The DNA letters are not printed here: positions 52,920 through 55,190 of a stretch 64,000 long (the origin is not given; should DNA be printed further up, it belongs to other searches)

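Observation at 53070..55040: Unusually short glycyl radical enzyme (656 aa) of unknown substrate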

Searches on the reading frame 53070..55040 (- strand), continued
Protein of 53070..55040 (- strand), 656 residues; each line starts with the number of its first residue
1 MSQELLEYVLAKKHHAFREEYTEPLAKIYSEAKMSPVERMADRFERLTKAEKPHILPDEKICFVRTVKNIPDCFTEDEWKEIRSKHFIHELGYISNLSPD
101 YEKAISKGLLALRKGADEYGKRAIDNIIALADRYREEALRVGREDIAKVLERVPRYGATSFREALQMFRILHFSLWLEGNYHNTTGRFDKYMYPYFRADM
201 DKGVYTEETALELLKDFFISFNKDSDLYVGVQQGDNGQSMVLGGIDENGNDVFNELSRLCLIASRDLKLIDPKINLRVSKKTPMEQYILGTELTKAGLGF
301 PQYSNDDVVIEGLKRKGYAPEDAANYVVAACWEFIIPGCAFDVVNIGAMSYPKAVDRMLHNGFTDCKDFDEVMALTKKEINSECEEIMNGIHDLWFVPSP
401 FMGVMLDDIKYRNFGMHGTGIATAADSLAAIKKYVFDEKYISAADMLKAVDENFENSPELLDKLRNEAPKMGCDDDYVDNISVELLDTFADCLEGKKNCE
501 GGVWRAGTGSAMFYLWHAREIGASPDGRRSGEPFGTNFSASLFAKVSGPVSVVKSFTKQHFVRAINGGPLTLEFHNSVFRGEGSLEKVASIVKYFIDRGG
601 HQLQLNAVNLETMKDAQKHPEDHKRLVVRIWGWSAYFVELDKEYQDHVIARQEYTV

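Call 34: fold_search(model_id=the predicted structure, library=pdb)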
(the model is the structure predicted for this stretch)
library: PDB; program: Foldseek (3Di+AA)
matches with E <= 10: 302; with E <= 0.001: 98
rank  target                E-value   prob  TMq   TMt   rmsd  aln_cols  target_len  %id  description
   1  1r8w_A                4.3e-38  1.00  0.82  0.69   5.8       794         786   24  Native structure of the B12-independent glycerol dehydratase from clostridium butyricum (released 2004-06-01)
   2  5i2g_A                1.1e-37  1.00  0.81  0.68   6.0       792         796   26  1,2-propanediol Dehydration in Roseburia inulinivorans; Structural Basis for Substrate and Enantiomer Selectivity (released 2016-06-01)
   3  5i2g_B                8.4e-37  1.00  0.80  0.67   5.6       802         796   25  1,2-propanediol Dehydration in Roseburia inulinivorans; Structural Basis for Substrate and Enantiomer Selectivity (released 2016-06-01)
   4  9rco_A                3.0e-36  1.00  0.81  0.68   5.6       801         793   24  1,2-propanediol dehydratase with 0.1 % glycerol additive (released 2025-06-11)
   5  6vxc_A                3.3e-36  1.00  0.81  0.68   5.9       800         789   23  Crystal structure of hydroxyproline dehydratase (HypD) from Clostridioides difficile (released 2020-04-08)
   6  5i2a_A                6.9e-36  1.00  0.80  0.64   6.9       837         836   24  1,2-propanediol Dehydration in Roseburia inulinivorans; Structural Basis for Substrate and Enantiomer Selectivity (released 2016-06-01)
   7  8yjo_A                1.3e-35  1.00  0.80  0.69   6.9       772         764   23  Structure of E. coli glycyl radical enzyme PflD with bound malonate (released 2024-10-02)
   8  5i2a_B                1.7e-35  1.00  0.80  0.64   6.7       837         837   24  1,2-propanediol Dehydration in Roseburia inulinivorans; Structural Basis for Substrate and Enantiomer Selectivity (released 2016-06-01)
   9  9rcp_B                1.7e-35  1.00  0.81  0.68   5.7       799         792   25  1,2-propanediol dehydratase with 0.1 % 1,3-propanediol additive (released 2025-06-11)
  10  5fau_A                1.4e-34  1.00  0.81  0.68   5.6       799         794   22  wild-type choline TMA lyase in complex with choline (released 2016-09-28)
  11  9rcq_A                1.5e-34  1.00  0.82  0.67   5.6       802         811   25  1,2-propanediol dehydratase with no ligand additives (released 2025-06-11)
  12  9rcp_C                1.6e-34  1.00  0.82  0.69   5.6       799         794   24  1,2-propanediol dehydratase with 0.1 % 1,3-propanediol additive (released 2025-06-11)
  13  5faw_A                2.1e-34  1.00  0.80  0.67   5.7       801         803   21  T502A mutant of choline TMA-lyase (released 2016-09-28)
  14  8id0                  8.6e-34  1.00  0.81  0.69   6.9       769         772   21  Crystal structure of PflD bound to 1,5-anhydromannitol-6-phosphate in Streptococcus dysgalactiae subsp. equisimilis (released 2024-10-02)
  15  9r0v_C                9.5e-34  1.00  0.79  0.65   5.6       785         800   22  CutC IN COMPLEX WITH Inhibitor (released 2026-02-11)
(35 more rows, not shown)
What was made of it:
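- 53070..55040 (-): Compact glycyl radical enzyme, 656 aa (coordinates include the stop codon). Foldseek TMq about 0.8 to GRE structures (call 34).
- On Glycyl radical enzyme superfamily: Foldseek probability 1.00 and TMq about 0.8 to about 20 different GREs (call 34).
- On GRE sugar isomerases YbiW/PflD: Identity is 20-23% (call 34).
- Closest known: GRE sugar isomerases YbiW and PflD. Same: Fold similarity is comparable (TMq 0.80-0.81, call 34).
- Closest known: GRE sugar isomerases YbiW and PflD. Different: They are 765-826 aa with 20-23% identity (call 34).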

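Call 43: search_protein_families(library=pfam, alignment_id=A2, max_evalue=0.00001)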
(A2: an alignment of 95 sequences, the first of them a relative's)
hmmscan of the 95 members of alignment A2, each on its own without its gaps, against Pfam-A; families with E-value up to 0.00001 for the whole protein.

A. member 1, L001:12912-14975:+ (688 aa): 1 family
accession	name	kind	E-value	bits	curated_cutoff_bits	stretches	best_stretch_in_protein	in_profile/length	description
PF05691.18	Raffinose_syn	-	4.1e-61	207.2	20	1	93-632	80-698/750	Raffinose synthase or seed imbibition protein Sip1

B. families by the number of members that match (of 95 scanned): 80 families (the first 25 are shown)
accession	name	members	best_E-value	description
PF13472.12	Lipase_GDSL_2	11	5e-14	GDSL-like Lipase/Acylhydrolase family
PF05691.18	Raffinose_syn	9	5.3e-72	Raffinose synthase or seed imbibition protein Sip1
PF13597.11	NRDD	5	6.2e-190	Anaerobic ribonucleoside-triphosphate reductase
PF13306.12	LRR_5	5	4e-33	BspA type Leucine rich repeat region (6 copies)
PF03477.21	ATP-cone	5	2e-21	ATP cone domain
PF00657.28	Lipase_GDSL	4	3.3e-11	GDSL-like Lipase/Acylhydrolase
PF09334.17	tRNA-synt_1g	3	6.7e-114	tRNA synthetases class I (M)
PF01026.27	TatD_DNase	3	2.3e-82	TatD related DNase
PF07992.20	Pyr_redox_2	3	1.9e-45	Pyridine nucleotide-disulphide oxidoreductase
PF13537.11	GATase_7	3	2.2e-43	Glutamine amidotransferase domain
PF13522.11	GATase_6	3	7e-39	Glutamine amidotransferase domain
PF00133.28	tRNA-synt_1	3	1.3e-34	tRNA synthetases class I (I, L, M and V)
PF01588.26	tRNA_bind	3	8.6e-30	Putative tRNA binding domain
PF00532.27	Peripla_BP_1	3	5e-25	Periplasmic binding proteins and sugar binding domain of LacI family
PF13377.12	Peripla_BP_3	3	2.6e-23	Periplasmic binding protein-like domain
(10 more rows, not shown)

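Call 44: search_protein_families(library=pfam, alignment_id=A3, max_evalue=0.00001)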
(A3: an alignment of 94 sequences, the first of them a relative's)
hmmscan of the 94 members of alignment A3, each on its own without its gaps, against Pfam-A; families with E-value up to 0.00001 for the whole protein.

A. member 1, L039:12815-13630:+ (272 aa): 1 family
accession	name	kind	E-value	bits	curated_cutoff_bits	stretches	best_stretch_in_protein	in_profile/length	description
PF01261.30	AP_endonuc_2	-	1.3e-30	107.4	31.1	1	22-267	4-247/249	Xylose isomerase-like TIM barrel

B. families by the number of members that match (of 94 scanned): 92 families (the first 25 are shown)
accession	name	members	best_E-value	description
PF05691.18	Raffinose_syn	9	2.5e-73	Raffinose synthase or seed imbibition protein Sip1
PF13472.12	Lipase_GDSL_2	5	1.2e-27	GDSL-like Lipase/Acylhydrolase family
PF00532.27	Peripla_BP_1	5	3.6e-25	Periplasmic binding proteins and sugar binding domain of LacI family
PF13377.12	Peripla_BP_3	5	7.2e-25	Periplasmic binding protein-like domain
PF13407.12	Peripla_BP_4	5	3.4e-18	Periplasmic binding protein domain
PF00657.28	Lipase_GDSL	5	3.7e-15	GDSL-like Lipase/Acylhydrolase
PF00356.27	LacI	5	6.5e-12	Bacterial regulatory proteins, lacI family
PF09587.15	PGA_cap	3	1.4e-62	Bacterial capsule synthesis protein PGA_cap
PF08282.18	Hydrolase_3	3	2e-61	haloacid dehalogenase-like hydrolase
PF03772.21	Competence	3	2.8e-44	Competence protein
PF00528.27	BPD_transp_1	3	6e-15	Binding-protein-dependent transport system inner membrane component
PF05116.19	S6PP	3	9e-11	Sucrose-6F-phosphate phosphohydrolase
PF16161.11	DUF4867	2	4.4e-81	Domain of unknown function (DUF4867)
PF02350.25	Epimerase_2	2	2.9e-78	UDP-N-acetylglucosamine 2-epimerase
PF21252.2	Glyco_hydro_109_C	2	9.8e-65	Glycosyl hydrolase 109, C-terminal domain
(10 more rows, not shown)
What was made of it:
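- Operon-linked genes in the query family are dominated by the GH36-like glycosidase (18), GDSL/SGNH esterases (16) and LacI (8) (calls 43, 44).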

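Call 47: find_encoding_contigs(protein=P0124, flank=8000, max_places=4)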
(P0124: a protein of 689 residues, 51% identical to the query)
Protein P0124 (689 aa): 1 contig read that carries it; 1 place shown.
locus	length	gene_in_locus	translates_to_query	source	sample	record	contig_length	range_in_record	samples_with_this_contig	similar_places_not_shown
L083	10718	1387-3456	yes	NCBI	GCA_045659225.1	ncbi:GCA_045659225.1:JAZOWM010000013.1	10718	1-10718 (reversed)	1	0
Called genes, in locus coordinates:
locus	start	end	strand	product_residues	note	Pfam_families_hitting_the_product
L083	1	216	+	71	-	PF00829:Ribosomal_L21p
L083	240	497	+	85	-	PF01016:Ribosomal_L27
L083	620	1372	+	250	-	PF13353:Fer4_12, PF04055:Radical_SAM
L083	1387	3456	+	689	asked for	PF02901:PFL-like, PF01228:Gly_radical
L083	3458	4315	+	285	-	PF00083:Sugar_tr, PF07690:MFS_1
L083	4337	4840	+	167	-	PF00083:Sugar_tr, PF07690:MFS_1 (weak)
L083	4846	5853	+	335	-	PF01263:Aldose_epim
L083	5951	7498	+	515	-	PF07690:MFS_1, PF00854:PTR2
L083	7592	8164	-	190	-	PF10050:DUF2284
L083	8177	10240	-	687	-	PF07715:Plug, PF00593:TonB_dep_Rec_b-barrel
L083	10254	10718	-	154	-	?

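Call 48: find_encoding_contigs(protein=P0126, flank=8000, max_places=3)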
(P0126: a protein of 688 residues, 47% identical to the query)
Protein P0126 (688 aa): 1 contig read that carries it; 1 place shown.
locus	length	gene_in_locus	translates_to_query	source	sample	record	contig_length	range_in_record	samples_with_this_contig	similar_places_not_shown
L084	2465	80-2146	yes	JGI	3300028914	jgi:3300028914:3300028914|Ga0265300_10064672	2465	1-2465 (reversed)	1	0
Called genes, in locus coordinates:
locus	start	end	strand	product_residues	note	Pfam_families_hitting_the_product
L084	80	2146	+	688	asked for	PF02901:PFL-like, PF01228:Gly_radical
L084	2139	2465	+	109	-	?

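Call 49: find_encoding_contigs(protein=P0127, flank=8000, max_places=3)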
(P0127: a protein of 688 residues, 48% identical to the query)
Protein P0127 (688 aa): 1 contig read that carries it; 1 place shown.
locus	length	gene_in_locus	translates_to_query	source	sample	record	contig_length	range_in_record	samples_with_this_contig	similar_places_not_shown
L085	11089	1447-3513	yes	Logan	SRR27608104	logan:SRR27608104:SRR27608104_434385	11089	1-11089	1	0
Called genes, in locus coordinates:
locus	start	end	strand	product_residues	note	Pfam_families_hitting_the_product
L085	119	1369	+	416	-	PF00465:Fe-ADH (weak), PF13685:Fe-ADH_2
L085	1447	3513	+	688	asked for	PF02901:PFL-like, PF01228:Gly_radical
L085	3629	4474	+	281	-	PF13353:Fer4_12, PF04055:Radical_SAM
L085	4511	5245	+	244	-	PF01182:Glucosamine_iso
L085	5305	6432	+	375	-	PF01979:Amidohydro_1, PF07969:Amidohydro_3 (weak)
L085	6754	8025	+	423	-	PF01595:CNNM, PF00571:CBS, PF03471:CorC_HlyC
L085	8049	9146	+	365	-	-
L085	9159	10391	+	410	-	PF03629:SASA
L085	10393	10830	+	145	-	PF02580:Tyr_Deacylase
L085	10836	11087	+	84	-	?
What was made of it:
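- An Fe-ADH gene sits next to one clade member (call 49).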

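Call 50: find_encoding_contigs(protein=P0130, flank=8000, max_places=3)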
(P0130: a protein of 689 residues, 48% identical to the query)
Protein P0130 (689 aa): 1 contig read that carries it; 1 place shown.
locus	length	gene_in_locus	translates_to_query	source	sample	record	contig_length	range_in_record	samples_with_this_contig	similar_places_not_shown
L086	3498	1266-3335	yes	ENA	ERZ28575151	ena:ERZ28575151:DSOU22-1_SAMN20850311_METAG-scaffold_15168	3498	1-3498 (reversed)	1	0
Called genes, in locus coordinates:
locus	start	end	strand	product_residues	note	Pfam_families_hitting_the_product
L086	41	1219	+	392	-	PF01978:TrmB (weak), PF12802:MarR_2 (weak), PF00480:ROK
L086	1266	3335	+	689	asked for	PF02901:PFL-like, PF01228:Gly_radical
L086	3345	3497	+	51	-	?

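Call 51: find_encoding_contigs(protein=P0132, flank=8000, max_places=3)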
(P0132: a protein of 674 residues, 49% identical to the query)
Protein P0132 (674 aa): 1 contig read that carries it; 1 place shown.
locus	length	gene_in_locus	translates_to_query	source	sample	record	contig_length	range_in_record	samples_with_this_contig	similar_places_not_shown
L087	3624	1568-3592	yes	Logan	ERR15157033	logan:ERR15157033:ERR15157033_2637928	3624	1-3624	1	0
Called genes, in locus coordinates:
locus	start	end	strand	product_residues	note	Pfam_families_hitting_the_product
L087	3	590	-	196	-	?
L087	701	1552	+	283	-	PF13353:Fer4_12, PF04055:Radical_SAM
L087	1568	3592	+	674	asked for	PF02901:PFL-like, PF01228:Gly_radical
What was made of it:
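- Tried and rejected: Several representative proteins lay on contigs too short to give context (calls 48, 50, 51).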

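Call 53: find_homologous_proteins(query=A4, max_evalue=1e-50)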
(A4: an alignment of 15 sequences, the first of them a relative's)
Query A4 (15 sequences) (689 aa, profile of the alignment): 7434 proteins with E <= 1e-50 among 8000 candidates; the best 120 are listed.
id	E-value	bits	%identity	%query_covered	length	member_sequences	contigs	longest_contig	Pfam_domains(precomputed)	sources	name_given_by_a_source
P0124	0.0e+0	1040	100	100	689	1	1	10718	PF02901.21,PF01228.27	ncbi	-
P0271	0.0e+0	1037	93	100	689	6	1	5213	PF02901.21,PF01228.27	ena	-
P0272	0.0e+0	1036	53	100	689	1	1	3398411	PF02901.21,PF01228.27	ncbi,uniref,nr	ncbi:pyruvate formate-lyase [Biomaibacter acetigenes]|uniref:Pyruvate formate-lyase n=1 Tax=Biomaiba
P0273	0.0e+0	1035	53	100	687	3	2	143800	PF02901.21,PF01228.27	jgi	-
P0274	0.0e+0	1035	91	100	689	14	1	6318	PF02901.21,PF01228.27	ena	-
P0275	0.0e+0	1034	90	100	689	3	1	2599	PF02901.21,PF01228.27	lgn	-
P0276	0.0e+0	1034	91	100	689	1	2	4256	PF02901.21,PF01228.27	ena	-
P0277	0.0e+0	1034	54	100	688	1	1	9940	PF02901.21,PF01228.27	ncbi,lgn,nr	ncbi:MAG: pyruvate formate-lyase [Firmicutes bacterium]|nr:pyruvate formate-lyase [Bacillota bacteri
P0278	0.0e+0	1033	93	100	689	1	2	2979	PF02901.21,PF01228.27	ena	-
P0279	0.0e+0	1033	52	99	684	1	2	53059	PF02901.21,PF01228.27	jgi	jgi:pyruvate-formate lyase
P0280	0.0e+0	1033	92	100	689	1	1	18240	PF02901.21,PF01228.27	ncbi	-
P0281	0.0e+0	1033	91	100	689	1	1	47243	PF02901.21,PF01228.27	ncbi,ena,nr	ncbi:MAG: pyruvate formate-lyase [Alistipes sp.]|nr:pyruvate formate-lyase [Alistipes sp.]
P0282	0.0e+0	1032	53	100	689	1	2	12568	PF02901.21,PF01228.27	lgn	-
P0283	0.0e+0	1032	91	100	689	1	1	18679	PF02901.21,PF01228.27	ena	-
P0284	0.0e+0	1032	91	100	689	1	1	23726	PF02901.21,PF01228.27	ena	-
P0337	0.0e+0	1019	49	100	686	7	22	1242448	PF02901.21,PF01228.27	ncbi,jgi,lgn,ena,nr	ncbi:MAG: pyruvate formate-lyase [Lentisphaerae bacterium]|jgi:pyruvate-formate lyase|nr:pyruvate fo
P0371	0.0e+0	1012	51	100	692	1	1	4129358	PF02901.21,PF01228.27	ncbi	-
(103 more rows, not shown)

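Call 54: find_encoding_contigs(protein=P0272, flank=9000, max_places=1)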
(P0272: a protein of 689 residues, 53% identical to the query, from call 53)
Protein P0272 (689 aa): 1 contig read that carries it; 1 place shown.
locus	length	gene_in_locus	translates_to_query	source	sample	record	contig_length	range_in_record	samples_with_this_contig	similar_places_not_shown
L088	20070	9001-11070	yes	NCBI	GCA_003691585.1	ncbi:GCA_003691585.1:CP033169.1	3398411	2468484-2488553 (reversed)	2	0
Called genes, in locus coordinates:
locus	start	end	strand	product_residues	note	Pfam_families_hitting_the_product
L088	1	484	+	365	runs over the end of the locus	PF00532:Peripla_BP_1, PF13407:Peripla_BP_4, PF13458:Peripla_BP_6, PF13377:Peripla_BP_3 (weak)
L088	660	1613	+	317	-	PF02653:BPD_transp_2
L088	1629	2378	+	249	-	PF02653:BPD_transp_2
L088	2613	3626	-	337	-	PF01609:DDE_Tnp_1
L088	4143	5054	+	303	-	PF14315:DUF4380 (faint)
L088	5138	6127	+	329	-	PF02653:BPD_transp_2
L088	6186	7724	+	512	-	PF00005:ABC_tran, PF13304:AAA_21 (faint), PF00005:ABC_tran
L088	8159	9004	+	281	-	PF13353:Fer4_12, PF04055:Radical_SAM, PF12800:Fer4_4 (faint), PF12837:Fer4_6 (faint)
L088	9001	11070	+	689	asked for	PF02901:PFL-like, PF01228:Gly_radical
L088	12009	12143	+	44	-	-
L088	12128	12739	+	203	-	PF08011:PDDEXK_9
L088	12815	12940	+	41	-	-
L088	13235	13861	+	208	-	PF00156:Pribosyltran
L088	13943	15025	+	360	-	PF00483:NTP_transferase, PF22640:ManC_GMP_beta-helix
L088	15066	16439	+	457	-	PF09587:PGA_cap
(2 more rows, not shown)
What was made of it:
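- A ribose-type sugar ABC system flanks the pair in Biomaibacter acetigenes (call 54).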

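Call 55: find_encoding_contigs(protein=P0337, flank=9000, max_places=2)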
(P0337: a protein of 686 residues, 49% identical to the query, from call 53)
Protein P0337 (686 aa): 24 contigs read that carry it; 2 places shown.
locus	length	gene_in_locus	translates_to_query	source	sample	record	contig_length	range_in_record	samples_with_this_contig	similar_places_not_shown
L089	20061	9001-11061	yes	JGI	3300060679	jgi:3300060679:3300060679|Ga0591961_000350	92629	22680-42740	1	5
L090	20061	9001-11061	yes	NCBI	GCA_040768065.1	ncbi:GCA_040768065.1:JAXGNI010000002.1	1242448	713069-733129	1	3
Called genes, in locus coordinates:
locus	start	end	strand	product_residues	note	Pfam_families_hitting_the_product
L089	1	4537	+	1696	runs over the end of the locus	PF04389:Peptidase_M28 (weak), PF02687:FtsX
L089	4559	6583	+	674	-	PF03169:OPT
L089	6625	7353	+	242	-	PF02463:SMC_N (faint), PF00005:ABC_tran, PF13304:AAA_21 (faint)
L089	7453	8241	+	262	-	PF10370:Rv2993c-like_N (weak), PF01557:FAA_hydrolase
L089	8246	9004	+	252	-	PF01479:S4 (weak), PF01728:FtsJ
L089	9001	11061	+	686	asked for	PF02901:PFL-like, PF01228:Gly_radical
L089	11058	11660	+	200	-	PF01300:Sua5_yciO_yrdC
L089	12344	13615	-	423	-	PF08240:ADH_N (weak), PF00107:ADH_zinc_N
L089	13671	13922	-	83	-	PF23297:ACP_SdgA_C (weak), PF00550:PP-binding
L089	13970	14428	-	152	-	PF00582:Usp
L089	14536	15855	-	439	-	PF06808:DctM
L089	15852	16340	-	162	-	PF04290:DctQ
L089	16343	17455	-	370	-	PF03480:DctP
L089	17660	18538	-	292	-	PF01261:AP_endonuc_2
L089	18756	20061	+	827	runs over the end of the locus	PF19543:GH123_N (faint), PF22680:Glyco_hydro_123_N_2, PF13320:GH123_cat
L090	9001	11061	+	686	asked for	PF02901:PFL-like, PF01228:Gly_radical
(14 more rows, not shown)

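Call 56: find_encoding_contigs(protein=P0371, flank=9000, max_places=1)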
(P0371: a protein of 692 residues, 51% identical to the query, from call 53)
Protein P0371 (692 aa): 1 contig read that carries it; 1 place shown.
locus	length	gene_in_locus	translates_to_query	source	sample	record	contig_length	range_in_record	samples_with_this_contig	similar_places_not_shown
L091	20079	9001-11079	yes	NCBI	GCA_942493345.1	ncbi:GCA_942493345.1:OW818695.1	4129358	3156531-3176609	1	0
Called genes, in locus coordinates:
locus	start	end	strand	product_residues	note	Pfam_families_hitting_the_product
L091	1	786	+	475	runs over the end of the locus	PF00884:Sulfatase, PF01663:Phosphodiest (weak), PF16347:SGSH_C (weak), PF14707:Sulfatase_C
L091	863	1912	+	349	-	PF04616:Glyco_hydro_43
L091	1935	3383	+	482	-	PF00884:Sulfatase, PF01663:Phosphodiest (faint), PF16347:SGSH_C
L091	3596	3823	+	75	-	-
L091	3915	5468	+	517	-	PF22848:ASD1_dom, PF06964:Alpha-L-AF_C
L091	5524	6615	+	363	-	PF01263:Aldose_epim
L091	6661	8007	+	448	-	PF00083:Sugar_tr, PF07690:MFS_1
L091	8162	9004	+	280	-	PF13353:Fer4_12, PF04055:Radical_SAM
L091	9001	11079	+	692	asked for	PF02901:PFL-like, PF01228:Gly_radical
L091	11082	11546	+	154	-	PF12689:Acid_PPase, PF00702:Hydrolase (weak), PF13419:HAD_2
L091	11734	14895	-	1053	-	PF00005:ABC_tran, PF19055:ABC2_membrane_7 (faint), PF01061:ABC2_membrane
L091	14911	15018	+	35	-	-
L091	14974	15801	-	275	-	-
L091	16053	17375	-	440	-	PF06123:CreD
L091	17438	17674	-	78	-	PF01047:MarR (faint), PF13601:HTH_34, PF03551:PadR (weak)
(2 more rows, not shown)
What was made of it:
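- It recurs in permuted order with GH51 and GH43 in another genome (call 56).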
